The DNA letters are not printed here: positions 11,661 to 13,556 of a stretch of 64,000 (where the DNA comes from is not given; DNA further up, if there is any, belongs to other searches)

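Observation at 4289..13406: Arn/Gtr-like lipid-carrier glycan-modification module built around a 4-amino-6-deoxyhexose transaminase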

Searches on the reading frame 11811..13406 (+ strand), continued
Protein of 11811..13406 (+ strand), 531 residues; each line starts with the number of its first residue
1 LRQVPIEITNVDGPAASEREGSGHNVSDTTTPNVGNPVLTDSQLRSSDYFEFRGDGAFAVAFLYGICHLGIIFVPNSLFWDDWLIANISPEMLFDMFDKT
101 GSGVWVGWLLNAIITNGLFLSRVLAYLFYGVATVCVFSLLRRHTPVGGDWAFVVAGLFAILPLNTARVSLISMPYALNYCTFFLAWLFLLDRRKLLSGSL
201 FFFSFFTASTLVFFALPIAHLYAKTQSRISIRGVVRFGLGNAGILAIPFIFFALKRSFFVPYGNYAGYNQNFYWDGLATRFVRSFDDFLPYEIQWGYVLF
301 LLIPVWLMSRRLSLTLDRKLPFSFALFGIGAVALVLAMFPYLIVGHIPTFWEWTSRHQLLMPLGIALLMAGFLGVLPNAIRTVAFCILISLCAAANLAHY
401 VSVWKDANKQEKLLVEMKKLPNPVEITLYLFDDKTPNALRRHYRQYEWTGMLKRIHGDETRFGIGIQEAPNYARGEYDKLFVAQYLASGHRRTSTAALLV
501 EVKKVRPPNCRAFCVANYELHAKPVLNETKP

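Call 86: search_protein_families(library=pfam, proteins=[L005:7174-7983:-, L005:8230-8925:+, L005:11584-12750:-, L005:12765-13760:-, L005:4861-6093:-, L007:2067-3107:+, L007:3120-3992:+, L007:3989-5185:+, L007:6724-8748:-, L007:9908-10459:+], max_evalue=0.001)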
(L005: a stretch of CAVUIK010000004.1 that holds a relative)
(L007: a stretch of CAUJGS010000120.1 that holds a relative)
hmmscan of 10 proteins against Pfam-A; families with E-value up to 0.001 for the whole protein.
L005:7174-7983:- (269 aa): 1 family
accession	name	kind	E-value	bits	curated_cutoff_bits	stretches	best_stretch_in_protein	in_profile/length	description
PF05717.18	TnpB_IS66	-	2.7e-36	123.9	26.6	1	163-259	2-99/101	IS66 Orf2 like protein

L005:8230-8925:+ (231 aa): 0 families

L005:11584-12750:- (388 aa): 3 families
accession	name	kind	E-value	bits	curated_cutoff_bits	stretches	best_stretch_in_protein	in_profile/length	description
PF13579.12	Glyco_trans_4_4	-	2.8e-13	50.9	29.7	1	29-199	9-158/158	Glycosyl transferase 4-like domain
PF13439.12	Glyco_transf_4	-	6e-12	46.4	28.5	1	29-199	10-165/170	Glycosyltransferase Family 4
PF00534.26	Glycos_transf_1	-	1.3e-07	31.7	26.4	1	213-350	3-151/172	Glycosyl transferases group 1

L005:12765-13760:- (331 aa): 4 families
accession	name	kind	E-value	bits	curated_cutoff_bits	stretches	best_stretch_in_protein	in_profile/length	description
PF13489.12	Methyltransf_23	-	1.6e-11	44.6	27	1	142-283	20-163/164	Methyltransferase domain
PF08241.18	Methyltransf_11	-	1.1e-06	29.6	21.2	1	149-238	1-95/95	Methyltransferase domain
PF08242.18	Methyltransf_12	-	4.7e-05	24.5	30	1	149-235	1-97/98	Methyltransferase domain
PF13649.12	Methyltransf_25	-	0.00066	20.8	27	0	149-234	2-97/97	Methyltransferase domain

L005:4861-6093:- (410 aa): 2 families
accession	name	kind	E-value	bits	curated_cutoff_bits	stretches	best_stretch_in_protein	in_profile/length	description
PF22483.2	Mu-transpos_C_2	-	5.4e-17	61.7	27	1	220-290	1-71/73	Mu transposase, C-terminal domain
PF00665.32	rve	-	9.4e-08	32.7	32.6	1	58-150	14-102/102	Integrase core domain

L007:2067-3107:+ (346 aa): 2 families
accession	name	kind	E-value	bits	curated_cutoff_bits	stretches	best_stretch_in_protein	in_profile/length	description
PF03102.20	NeuB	-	4.7e-76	255.9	22.1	1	37-271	1-240/241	NeuB family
PF08666.17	SAF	-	4.3e-12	46.8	21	1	287-343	3-62/63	SAF domain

L007:3120-3992:+ (290 aa): 4 families
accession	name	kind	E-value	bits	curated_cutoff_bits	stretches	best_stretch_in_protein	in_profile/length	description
PF01370.27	Epimerase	-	1.3e-24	87.4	20.9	1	3-217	1-240/240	NAD dependent epimerase/dehydratase family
PF16363.11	GDP_Man_Dehyd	-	9.8e-14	52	27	1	98-274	122-326/332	GDP-mannose 4,6 dehydratase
PF04321.23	RmlD_sub_bind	-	8.5e-11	41.9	27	1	1-261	1-263/287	RmlD substrate binding domain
PF01073.25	3Beta_HSD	-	1.7e-06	27.7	22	1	5-157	2-185/280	3-beta hydroxysteroid dehydrogenase/isomerase family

L007:3989-5185:+ (398 aa): 1 family
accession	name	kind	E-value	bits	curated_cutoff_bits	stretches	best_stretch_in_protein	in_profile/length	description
PF02350.25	Epimerase_2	-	5.6e-74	249.5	30.6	1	23-378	1-346/347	UDP-N-acetylglucosamine 2-epimerase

L007:6724-8748:- (674 aa): 10 families
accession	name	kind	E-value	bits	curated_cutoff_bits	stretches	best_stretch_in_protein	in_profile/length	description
PF02719.21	Polysacc_synt_2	-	1.4e-107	359.7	20.2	1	323-604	1-291/293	Polysaccharide biosynthesis protein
PF01370.27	Epimerase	-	5.2e-24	85.4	20.9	1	323-541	1-237/240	NAD dependent epimerase/dehydratase family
PF16363.11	GDP_Man_Dehyd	-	2.2e-15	57.4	27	1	324-448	1-130/332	GDP-mannose 4,6 dehydratase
PF04321.23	RmlD_sub_bind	-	8.1e-15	55.1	27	1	323-492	3-156/287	RmlD substrate binding domain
PF13727.12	CoA_binding_3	-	3.1e-14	53.8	25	1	98-265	4-163/175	CoA-binding domain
PF01073.25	3Beta_HSD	-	3.1e-11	43.3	22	1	324-453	1-122/280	3-beta hydroxysteroid dehydrogenase/isomerase family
PF13460.12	NAD_binding_10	-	4.7e-06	27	27.2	1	327-451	1-102/184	NAD(P)H-binding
PF08659.16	KR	-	1.7e-05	25.2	22.6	1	323-447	3-136/180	KR domain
PF00106.31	adh_short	-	5.7e-05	23.1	26.6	1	322-394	2-70/195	short chain dehydrogenase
PF07993.18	NAD_binding_4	-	0.00029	20.5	20.1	0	396-452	88-141/258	Male sterility protein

L007:9908-10459:+ (183 aa): 1 family
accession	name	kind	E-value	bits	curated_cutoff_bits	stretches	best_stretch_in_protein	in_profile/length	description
PF02397.22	Bac_transf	-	7e-50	169.5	27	1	3-173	2-175/179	Bacterial sugar transferase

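Call 87: find_encoding_contigs(protein=P0024, flank=7000, max_places=1)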
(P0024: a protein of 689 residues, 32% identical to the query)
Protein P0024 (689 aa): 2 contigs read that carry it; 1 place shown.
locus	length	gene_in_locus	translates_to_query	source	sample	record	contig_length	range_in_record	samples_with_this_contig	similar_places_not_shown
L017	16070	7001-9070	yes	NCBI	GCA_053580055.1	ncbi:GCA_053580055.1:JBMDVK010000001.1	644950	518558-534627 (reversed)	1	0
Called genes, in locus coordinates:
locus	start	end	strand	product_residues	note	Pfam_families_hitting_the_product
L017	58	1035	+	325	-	PF13641:Glyco_tranf_2_3, PF00535:Glycos_transf_2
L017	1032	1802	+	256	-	PF00483:NTP_transferase, PF12804:NTP_transf_3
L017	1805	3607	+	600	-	PF02776:TPP_enzyme_N, PF00205:TPP_enzyme_M, PF02775:TPP_enzyme_C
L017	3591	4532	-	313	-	PF01370:Epimerase, PF04321:RmlD_sub_bind, PF05368:NmrA (weak), PF13460:NAD_binding_10, PF16363:GDP_Man_Dehyd (weak)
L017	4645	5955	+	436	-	PF01041:DegT_DnrJ_EryC1, PF01212:Beta_elim_lyase (faint)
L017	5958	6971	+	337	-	PF01073:3Beta_HSD (weak), PF01370:Epimerase, PF04321:RmlD_sub_bind, PF16363:GDP_Man_Dehyd, PF02719:Polysacc_synt_2, PF07993:NAD_binding_4 (weak)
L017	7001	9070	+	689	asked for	PF04138:GtrA_DPMS_TM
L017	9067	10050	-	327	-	PF01073:3Beta_HSD, PF01370:Epimerase, PF02719:Polysacc_synt_2, PF04321:RmlD_sub_bind, PF07993:NAD_binding_4, PF13460:NAD_binding_10 (weak), PF16363:GDP_Man_Dehyd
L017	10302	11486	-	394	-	PF01073:3Beta_HSD, PF01370:Epimerase, PF04321:RmlD_sub_bind, PF05368:NmrA (weak), PF13460:NAD_binding_10, PF16363:GDP_Man_Dehyd, PF07993:NAD_binding_4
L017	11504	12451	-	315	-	PF00535:Glycos_transf_2, PF13641:Glyco_tranf_2_3 (weak)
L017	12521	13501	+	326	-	PF00535:Glycos_transf_2, PF13641:Glyco_tranf_2_3, PF13506:Glyco_transf_21 (weak)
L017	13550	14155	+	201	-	PF00908:dTDP_sugar_isom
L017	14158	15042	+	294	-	PF00483:NTP_transferase, PF12804:NTP_transf_3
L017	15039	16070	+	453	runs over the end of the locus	PF00534:Glycos_transf_1 (weak), PF13692:Glyco_trans_1_4 (weak)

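Call 88: find_encoding_contigs(protein=P0009, flank=7000, max_places=1)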
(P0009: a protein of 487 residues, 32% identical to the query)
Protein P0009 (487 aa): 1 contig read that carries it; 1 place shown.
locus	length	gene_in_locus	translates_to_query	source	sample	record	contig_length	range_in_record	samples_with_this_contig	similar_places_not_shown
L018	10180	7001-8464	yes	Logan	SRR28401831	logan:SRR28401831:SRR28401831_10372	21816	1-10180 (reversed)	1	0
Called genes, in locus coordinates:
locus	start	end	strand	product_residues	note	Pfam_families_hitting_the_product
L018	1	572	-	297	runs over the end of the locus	PF13489:Methyltransf_23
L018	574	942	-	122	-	-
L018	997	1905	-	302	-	-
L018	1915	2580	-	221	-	PF25084:LbH_EIF2B (weak), PF25087:GMPPB_C (weak), PF00132:Hexapep, PF14602:Hexapep_2 (weak)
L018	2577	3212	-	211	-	PF08242:Methyltransf_12, PF13649:Methyltransf_25 (weak)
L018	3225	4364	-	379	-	PF02353:CMAS (weak), PF13489:Methyltransf_23, PF13847:Methyltransf_31, PF08241:Methyltransf_11, PF08242:Methyltransf_12, PF13649:Methyltransf_25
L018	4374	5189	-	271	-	PF05721:PhyH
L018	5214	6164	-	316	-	PF00535:Glycos_transf_2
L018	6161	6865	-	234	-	PF08889:WbqC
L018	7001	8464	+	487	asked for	-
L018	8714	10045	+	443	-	-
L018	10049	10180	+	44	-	?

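Call 89: find_encoding_contigs(protein=P0020, flank=7000, max_places=1)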
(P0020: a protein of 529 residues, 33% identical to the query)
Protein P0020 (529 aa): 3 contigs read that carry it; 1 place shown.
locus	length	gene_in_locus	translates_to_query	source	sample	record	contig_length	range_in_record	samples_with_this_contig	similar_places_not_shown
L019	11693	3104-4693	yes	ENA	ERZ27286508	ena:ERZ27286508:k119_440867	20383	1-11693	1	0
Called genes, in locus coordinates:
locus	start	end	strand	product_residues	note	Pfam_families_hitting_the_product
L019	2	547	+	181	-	?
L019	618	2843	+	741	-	PF12600:DUF3769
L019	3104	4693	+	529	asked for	-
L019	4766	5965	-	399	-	PF00155:Aminotran_1_2 (weak), PF01041:DegT_DnrJ_EryC1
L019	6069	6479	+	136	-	PF04138:GtrA_DPMS_TM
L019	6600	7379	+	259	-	PF00483:NTP_transferase, PF12804:NTP_transf_3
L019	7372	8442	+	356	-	PF01073:3Beta_HSD (weak), PF01370:Epimerase, PF02719:Polysacc_synt_2, PF04321:RmlD_sub_bind, PF16363:GDP_Man_Dehyd, PF07993:NAD_binding_4 (weak)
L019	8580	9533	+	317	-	PF00535:Glycos_transf_2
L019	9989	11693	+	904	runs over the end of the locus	PF02347:GDC-P, PF00266:Aminotran_5, PF21478:GcvP2_C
